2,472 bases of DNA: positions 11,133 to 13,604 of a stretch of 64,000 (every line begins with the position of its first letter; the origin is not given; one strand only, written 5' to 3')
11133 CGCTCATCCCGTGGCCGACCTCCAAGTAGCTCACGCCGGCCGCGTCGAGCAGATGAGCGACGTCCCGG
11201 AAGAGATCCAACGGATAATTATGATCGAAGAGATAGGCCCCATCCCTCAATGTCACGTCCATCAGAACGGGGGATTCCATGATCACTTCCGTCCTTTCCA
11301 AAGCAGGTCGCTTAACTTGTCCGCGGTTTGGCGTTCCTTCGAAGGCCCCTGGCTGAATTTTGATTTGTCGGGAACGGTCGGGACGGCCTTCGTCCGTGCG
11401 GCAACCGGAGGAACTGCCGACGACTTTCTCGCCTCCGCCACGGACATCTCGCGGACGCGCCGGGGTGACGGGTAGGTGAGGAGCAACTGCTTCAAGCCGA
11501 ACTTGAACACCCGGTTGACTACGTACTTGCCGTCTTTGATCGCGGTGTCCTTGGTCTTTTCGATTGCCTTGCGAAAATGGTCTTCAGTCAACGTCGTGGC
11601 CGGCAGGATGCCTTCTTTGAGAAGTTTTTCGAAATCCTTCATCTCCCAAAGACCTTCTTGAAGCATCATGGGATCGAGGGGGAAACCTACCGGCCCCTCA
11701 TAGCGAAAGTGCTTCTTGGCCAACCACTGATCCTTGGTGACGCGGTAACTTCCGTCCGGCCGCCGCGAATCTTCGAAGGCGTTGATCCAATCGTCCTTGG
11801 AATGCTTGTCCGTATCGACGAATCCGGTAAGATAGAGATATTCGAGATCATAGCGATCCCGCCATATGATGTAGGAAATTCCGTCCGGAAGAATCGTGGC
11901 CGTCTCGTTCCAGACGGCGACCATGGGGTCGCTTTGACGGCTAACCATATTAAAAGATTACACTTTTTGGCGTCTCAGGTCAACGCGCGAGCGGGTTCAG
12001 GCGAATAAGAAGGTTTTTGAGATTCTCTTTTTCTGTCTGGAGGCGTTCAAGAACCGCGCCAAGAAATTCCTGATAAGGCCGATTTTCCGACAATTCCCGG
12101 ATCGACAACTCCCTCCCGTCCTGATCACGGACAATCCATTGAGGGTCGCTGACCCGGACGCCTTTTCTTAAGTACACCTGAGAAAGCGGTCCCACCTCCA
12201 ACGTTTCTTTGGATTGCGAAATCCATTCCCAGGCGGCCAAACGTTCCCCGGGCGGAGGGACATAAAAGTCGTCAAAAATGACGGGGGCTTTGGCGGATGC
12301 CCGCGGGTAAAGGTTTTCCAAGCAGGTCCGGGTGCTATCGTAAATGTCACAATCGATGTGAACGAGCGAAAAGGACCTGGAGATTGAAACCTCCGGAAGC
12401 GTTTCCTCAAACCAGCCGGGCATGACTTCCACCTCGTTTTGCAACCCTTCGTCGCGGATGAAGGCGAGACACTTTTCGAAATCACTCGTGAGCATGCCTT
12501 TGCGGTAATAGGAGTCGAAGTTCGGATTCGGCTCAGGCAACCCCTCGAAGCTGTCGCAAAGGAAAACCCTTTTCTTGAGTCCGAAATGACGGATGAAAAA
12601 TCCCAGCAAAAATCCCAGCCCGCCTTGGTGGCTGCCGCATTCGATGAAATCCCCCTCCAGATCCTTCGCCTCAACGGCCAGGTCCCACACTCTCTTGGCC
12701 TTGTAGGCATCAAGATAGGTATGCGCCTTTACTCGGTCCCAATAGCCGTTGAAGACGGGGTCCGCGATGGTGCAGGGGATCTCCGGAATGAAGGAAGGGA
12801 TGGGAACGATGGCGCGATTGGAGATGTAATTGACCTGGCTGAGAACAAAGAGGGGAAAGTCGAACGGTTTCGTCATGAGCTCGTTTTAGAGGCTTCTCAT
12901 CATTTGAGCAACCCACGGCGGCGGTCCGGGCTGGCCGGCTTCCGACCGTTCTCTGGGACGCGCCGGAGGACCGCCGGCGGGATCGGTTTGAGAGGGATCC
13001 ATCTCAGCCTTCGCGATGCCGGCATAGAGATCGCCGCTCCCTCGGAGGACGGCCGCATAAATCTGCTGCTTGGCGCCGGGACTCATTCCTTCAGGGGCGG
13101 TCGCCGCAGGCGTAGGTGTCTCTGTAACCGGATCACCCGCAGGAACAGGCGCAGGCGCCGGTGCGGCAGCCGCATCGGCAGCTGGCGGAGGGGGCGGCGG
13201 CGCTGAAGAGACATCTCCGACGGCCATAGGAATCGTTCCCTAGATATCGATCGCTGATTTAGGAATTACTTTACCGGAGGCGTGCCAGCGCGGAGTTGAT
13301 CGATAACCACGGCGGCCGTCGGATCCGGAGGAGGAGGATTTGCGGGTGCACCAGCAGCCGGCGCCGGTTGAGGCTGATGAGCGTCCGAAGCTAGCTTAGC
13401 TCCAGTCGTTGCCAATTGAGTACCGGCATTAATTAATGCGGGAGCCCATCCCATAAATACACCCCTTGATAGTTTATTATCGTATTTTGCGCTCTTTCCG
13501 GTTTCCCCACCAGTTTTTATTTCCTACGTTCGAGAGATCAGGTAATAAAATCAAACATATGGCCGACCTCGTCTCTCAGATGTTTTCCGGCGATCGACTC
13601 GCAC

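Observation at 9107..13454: Cryptic small-molecule operon: TylF-like O-methyltransferase, P-family gene, DmpG-like aldolase, BioF-like alpha-oxoamine synthase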

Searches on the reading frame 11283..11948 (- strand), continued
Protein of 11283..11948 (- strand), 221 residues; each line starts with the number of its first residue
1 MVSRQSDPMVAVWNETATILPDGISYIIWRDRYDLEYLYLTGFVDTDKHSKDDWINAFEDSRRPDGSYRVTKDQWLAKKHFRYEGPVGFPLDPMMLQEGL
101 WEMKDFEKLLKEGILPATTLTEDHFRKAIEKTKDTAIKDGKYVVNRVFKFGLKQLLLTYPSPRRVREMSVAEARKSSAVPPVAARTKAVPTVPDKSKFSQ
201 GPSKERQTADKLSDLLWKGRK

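Call 59: search_protein_families(library=pfam, proteins=[L026:3170-4915:-, L026:6472-7629:+, L026:7878-8315:+, L026:8357-9805:+, L026:9878-10642:+, L026:10643-11698:+, L026:11703-12626:+, L026:12661-13614:+, L028:7442-8758:+, L028:2279-3211:-], max_evalue=0.001)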
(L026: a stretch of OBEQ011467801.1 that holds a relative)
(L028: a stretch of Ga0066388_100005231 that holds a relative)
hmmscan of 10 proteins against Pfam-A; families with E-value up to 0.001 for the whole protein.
L026:3170-4915:- (581 aa): 3 families
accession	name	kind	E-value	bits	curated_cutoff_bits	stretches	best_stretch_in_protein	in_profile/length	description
PF00587.30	tRNA-synt_2b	-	2e-47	162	29.3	1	268-474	7-179/179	tRNA synthetase class II core domain (G, H, P, S and T)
PF03129.25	HGTP_anticodon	-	5.9e-23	81.3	21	1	486-575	1-93/94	Anticodon binding domain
PF07973.19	tRNA_SAD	-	1e-18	67.5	24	1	114-162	2-44/44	Threonyl and Alanyl tRNA synthetase second additional domain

L026:6472-7629:+ (385 aa): 2 families
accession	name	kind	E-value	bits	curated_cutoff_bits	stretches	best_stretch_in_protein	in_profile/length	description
PF13173.12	AAA_14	-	9.9e-25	87.5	27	1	14-128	2-128/129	AAA domain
PF13635.12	DUF4143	-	1.2e-24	87.3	28.1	1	189-336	2-159/160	Domain of unknown function (DUF4143)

L026:7878-8315:+ (145 aa): 0 families

L026:8357-9805:+ (482 aa): 3 families
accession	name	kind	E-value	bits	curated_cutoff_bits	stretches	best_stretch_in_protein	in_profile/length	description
PF04055.27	Radical_SAM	-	4.2e-21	76.3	29.5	1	187-351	2-166/166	Radical SAM superfamily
PF02310.24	B12-binding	-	8.6e-14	51.9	32.1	1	28-126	12-120/121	B12 binding domain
PF19864.5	Radical_SAM_N2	-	0.00038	20.4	29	1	87-136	83-131/151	Radical SAM proteins, N-terminal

L026:9878-10642:+ (254 aa): 0 families

L026:10643-11698:+ (351 aa): 1 family
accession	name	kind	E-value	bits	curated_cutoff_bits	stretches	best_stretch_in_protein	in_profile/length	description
PF00682.25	HMGL-like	-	4.5e-41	141.4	29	2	138-258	137-259/260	HMGL-like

L026:11703-12626:+ (307 aa): 11 families
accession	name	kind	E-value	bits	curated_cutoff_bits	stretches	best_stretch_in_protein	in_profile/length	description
PF13847.12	Methyltransf_31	-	2.8e-16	60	27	1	57-176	2-129/145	Methyltransferase domain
PF08242.18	Methyltransf_12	-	4.6e-14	53.4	30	1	63-161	1-97/98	Methyltransferase domain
PF13489.12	Methyltransf_23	-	7e-14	52.3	27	1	40-172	7-123/164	Methyltransferase domain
PF08241.18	Methyltransf_11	-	7.5e-14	52.6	21.2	1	63-164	1-95/95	Methyltransferase domain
PF13649.12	Methyltransf_25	-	4.9e-13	50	27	1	62-158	1-95/97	Methyltransferase domain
PF02353.26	CMAS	-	1.8e-10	41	27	1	6-196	9-198/273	Mycolic acid cyclopropane synthetase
PF08123.19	DOT1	-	1.8e-06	28.1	23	1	48-109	33-93/205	Histone methylation protein DOT1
PF01209.24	Ubie_methyltran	-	5.3e-05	23.1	20.1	1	57-122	46-110/233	ubiE/COQ5 methyltransferase family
PF12847.13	Methyltransf_18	-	0.0001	22.8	27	1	56-123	12-78/151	Methyltransferase domain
PF05175.20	MTS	-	0.00025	21.1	23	1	58-117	31-88/170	Methyltransferase small domain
PF06325.19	PrmA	-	0.00074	19.5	22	0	56-113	159-214/296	Ribosomal protein L11 methyltransferase (PrmA)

L026:12661-13614:+ (317 aa): 0 families

L028:7442-8758:+ (438 aa): 1 family
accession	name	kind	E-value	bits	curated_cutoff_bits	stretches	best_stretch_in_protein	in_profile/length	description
PF02624.21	YcaO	-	1.7e-70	238.4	25.7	1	108-424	1-324/325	YcaO cyclodehydratase, ATP-ad Mg2+-binding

L028:2279-3211:- (310 aa): 7 families
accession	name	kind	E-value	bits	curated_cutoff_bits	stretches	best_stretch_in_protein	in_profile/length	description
PF08241.18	Methyltransf_11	-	1e-13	52.1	21.2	1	62-162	1-95/95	Methyltransferase domain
PF13649.12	Methyltransf_25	-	1.1e-11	45.7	27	1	61-158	1-97/97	Methyltransferase domain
PF02353.26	CMAS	-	4.3e-10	39.8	27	1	29-173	34-175/273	Mycolic acid cyclopropane synthetase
PF13847.12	Methyltransf_31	-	2.2e-09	37.6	27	1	56-172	2-114/145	Methyltransferase domain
PF01209.24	Ubie_methyltran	-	1.5e-08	34.8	20.1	1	52-167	42-156/233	ubiE/COQ5 methyltransferase family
PF08242.18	Methyltransf_12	-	4.1e-07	31.1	30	1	62-160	1-98/98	Methyltransferase domain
PF13489.12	Methyltransf_23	-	1.7e-06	28.3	27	1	46-167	14-121/164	Methyltransferase domain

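Call 75: search_protein_families(library=pfam, proteins=[L025:6032-7345:+, L025:387-815:+, L010:8802-9836:+, L010:5975-7528:-, L010:4555-5646:-, L010:13151-13696:-, L010:13983-14666:-, L025:898-2319:+, L025:2329-3615:+, L023:7316-8044:+], max_evalue=0.001)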
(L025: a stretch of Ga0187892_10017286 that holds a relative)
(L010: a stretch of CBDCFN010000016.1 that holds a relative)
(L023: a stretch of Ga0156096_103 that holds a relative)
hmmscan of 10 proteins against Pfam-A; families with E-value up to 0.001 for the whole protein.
L025:6032-7345:+ (437 aa): 1 family
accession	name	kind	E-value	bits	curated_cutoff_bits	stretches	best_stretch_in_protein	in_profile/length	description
PF02624.21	YcaO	-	1e-70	239.1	25.7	1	108-424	1-324/325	YcaO cyclodehydratase, ATP-ad Mg2+-binding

L025:387-815:+ (142 aa): 0 families

L010:8802-9836:+ (344 aa): 0 families

L010:5975-7528:- (517 aa): 1 family
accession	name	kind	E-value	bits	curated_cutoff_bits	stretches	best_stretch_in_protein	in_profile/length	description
PF00171.27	Aldedh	-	1.2e-147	492.7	23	1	3-461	7-461/461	Aldehyde dehydrogenase family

L010:4555-5646:- (363 aa): 4 families
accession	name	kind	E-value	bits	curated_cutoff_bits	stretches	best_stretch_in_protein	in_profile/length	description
PF07993.18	NAD_binding_4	-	1.7e-44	152.4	20.1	1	6-240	2-257/258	Male sterility protein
PF01370.27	Epimerase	-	3.4e-13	50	20.9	1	4-257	2-239/240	NAD dependent epimerase/dehydratase family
PF01073.25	3Beta_HSD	-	4.8e-11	42.7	22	1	5-175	2-160/280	3-beta hydroxysteroid dehydrogenase/isomerase family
PF04321.23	RmlD_sub_bind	-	6.1e-06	25.9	27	1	93-194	60-156/287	RmlD substrate binding domain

L010:13151-13696:- (181 aa): 0 families

L010:13983-14666:- (227 aa): 1 family
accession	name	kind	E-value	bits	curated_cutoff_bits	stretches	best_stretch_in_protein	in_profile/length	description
PF13640.12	2OG-FeII_Oxy_3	-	9.6e-15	55.8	27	1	111-215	1-98/98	2OG-Fe(II) oxygenase superfamily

L025:898-2319:+ (473 aa): 3 families
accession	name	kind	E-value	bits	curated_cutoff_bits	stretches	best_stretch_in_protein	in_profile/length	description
PF04055.27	Radical_SAM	-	8.1e-19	68.8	29.5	1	187-351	2-166/166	Radical SAM superfamily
PF02310.24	B12-binding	-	1.1e-12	48.3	32.1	1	30-126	14-120/121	B12 binding domain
PF19864.5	Radical_SAM_N2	-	1.4e-07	31.5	29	1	85-138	81-133/151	Radical SAM proteins, N-terminal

L025:2329-3615:+ (428 aa): 3 families
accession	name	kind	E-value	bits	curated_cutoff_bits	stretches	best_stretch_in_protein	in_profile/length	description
PF04055.27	Radical_SAM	-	3.1e-18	66.9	29.5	1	185-349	2-166/166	Radical SAM superfamily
PF02310.24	B12-binding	-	2.5e-11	43.9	32.1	1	44-133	17-118/121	B12 binding domain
PF19864.5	Radical_SAM_N2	-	1.6e-05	24.8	29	1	67-143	57-129/151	Radical SAM proteins, N-terminal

L023:7316-8044:+ (242 aa): 0 families

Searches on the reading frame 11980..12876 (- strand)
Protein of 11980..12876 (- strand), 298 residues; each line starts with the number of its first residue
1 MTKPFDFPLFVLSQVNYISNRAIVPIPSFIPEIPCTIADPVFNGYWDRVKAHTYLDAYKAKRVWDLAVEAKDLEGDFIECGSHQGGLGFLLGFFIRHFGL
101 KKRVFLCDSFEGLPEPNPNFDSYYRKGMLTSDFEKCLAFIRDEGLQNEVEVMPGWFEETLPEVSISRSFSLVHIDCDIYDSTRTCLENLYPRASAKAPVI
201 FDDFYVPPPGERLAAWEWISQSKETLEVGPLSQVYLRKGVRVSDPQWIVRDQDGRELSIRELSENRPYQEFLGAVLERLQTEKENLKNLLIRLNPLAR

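Call 4: search_protein_families(library=pfam, proteins=[window:11980-12876:-], max_evalue=0.01)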
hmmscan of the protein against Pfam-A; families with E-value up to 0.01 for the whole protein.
window:11980-12876:- (298 aa): 2 families
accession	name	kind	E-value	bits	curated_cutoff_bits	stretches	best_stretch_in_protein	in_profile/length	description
PF05711.17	TylF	-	1.5e-24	87.1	23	1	68-208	86-233/264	Macrocin-O-methyltransferase (TylF)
PF13578.12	Methyltransf_24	-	1e-11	46.1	26.3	1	78-204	1-105/105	Methyltransferase domain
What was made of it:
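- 11980..12876 (-): TylF/NovP/MycF-type SAM- and metal-dependent O-methyltransferase (298 aa). PF05711, 87 bits; Methyltransf_24 (call 4).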

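Call 5: search_protein_families(library=ncbifam, proteins=[window:11980-12876:-], max_evalue=0.01)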
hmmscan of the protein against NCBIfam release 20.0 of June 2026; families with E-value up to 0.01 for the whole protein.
window:11980-12876:- (298 aa): 0 families

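Call 6: find_encoding_contigs(protein=window:11980-12876:-, flank=10000, max_places=6)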
Protein window:11980-12876:- (298 aa): 1 contig read that carries it; 1 place shown.
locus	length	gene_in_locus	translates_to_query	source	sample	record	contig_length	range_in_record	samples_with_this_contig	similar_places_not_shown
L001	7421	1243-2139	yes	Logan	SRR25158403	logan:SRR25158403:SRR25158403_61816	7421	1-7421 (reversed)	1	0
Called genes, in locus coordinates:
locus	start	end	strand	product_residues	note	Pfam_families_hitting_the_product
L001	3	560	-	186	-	?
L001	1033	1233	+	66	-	-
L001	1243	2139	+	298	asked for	PF05711:TylF, PF13578:Methyltransf_24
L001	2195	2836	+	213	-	-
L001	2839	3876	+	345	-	PF00682:HMGL-like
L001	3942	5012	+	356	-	PF00155:Aminotran_1_2, PF01212:Beta_elim_lyase (weak)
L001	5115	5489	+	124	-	-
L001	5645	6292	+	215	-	-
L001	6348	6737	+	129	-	-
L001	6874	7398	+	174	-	-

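Call 30: search_solved_structures(query=window:11980-12876:-, max_evalue=0.001, show_alignments=1)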
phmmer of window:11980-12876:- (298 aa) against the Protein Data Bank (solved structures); distinct sequences matched with E-value up to 0.001: 7.
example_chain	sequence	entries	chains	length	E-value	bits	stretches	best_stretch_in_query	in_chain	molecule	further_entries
5i10_A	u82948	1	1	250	8e-18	68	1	67-209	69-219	Probable O-methyltransferase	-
4cdz_A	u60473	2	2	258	8.7e-18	67.8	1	67-209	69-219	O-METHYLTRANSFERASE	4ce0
2wk1_A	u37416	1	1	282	1e-17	67.6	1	50-210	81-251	NOVP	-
4x7v_A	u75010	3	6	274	1.7e-11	47.1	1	72-213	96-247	Mycinamicin III 3''-O-methyltransferase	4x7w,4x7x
4xvz_A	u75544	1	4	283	1.8e-11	47.1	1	72-214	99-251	Mycinamicin III 3''-O-methyltransferase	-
4x7u_A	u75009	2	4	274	1.8e-11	47.1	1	72-213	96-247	Mycinamicin III 3''-O-methyltransferase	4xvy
4x7y_B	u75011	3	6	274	1.9e-11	47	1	72-213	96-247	Mycinamicin III 3''-O-methyltransferase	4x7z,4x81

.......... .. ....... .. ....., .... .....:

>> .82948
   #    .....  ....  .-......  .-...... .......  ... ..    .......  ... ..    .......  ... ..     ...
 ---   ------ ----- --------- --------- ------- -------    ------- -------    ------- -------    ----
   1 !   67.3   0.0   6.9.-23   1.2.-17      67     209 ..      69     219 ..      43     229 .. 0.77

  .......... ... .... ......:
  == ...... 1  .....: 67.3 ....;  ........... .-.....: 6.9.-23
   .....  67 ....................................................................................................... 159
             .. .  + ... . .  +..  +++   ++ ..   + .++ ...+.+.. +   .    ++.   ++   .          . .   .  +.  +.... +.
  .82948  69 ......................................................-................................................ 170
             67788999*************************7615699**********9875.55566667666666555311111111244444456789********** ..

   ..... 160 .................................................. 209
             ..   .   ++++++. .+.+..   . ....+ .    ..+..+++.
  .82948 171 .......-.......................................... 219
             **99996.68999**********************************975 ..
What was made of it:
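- Closest known: TylF/NovP/MycF sugar O-methyltransferases. Same: Pfam TylF domain above cut-off, with SAM and metal-binding motifs aligned to NovP- and MycF-type structures (calls 4, 30).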

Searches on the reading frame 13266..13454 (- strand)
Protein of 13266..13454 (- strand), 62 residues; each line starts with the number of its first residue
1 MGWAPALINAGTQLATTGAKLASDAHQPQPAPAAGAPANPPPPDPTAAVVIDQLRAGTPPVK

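Call 4: search_protein_families(library=pfam, proteins=[window:13266-13454:-], max_evalue=0.01)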
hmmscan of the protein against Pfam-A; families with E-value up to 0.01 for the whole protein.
window:13266-13454:- (62 aa): 0 families

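Call 5: search_protein_families(library=ncbifam, proteins=[window:13266-13454:-], max_evalue=0.01)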
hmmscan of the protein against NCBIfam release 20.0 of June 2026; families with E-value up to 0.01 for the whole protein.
window:13266-13454:- (62 aa): 0 families

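Call 51: search_protein_families(library=phrogs, proteins=[window:13266-13454:-], max_evalue=0.01)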
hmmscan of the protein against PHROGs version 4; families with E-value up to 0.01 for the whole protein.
window:13266-13454:- (62 aa): 0 families
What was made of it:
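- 13266..13454 (-): Small ORF (62 aa), first gene of the array. It has a hydrophobic N-terminus followed by a Pro-rich tail. No family hit (calls 4, 5, 51).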
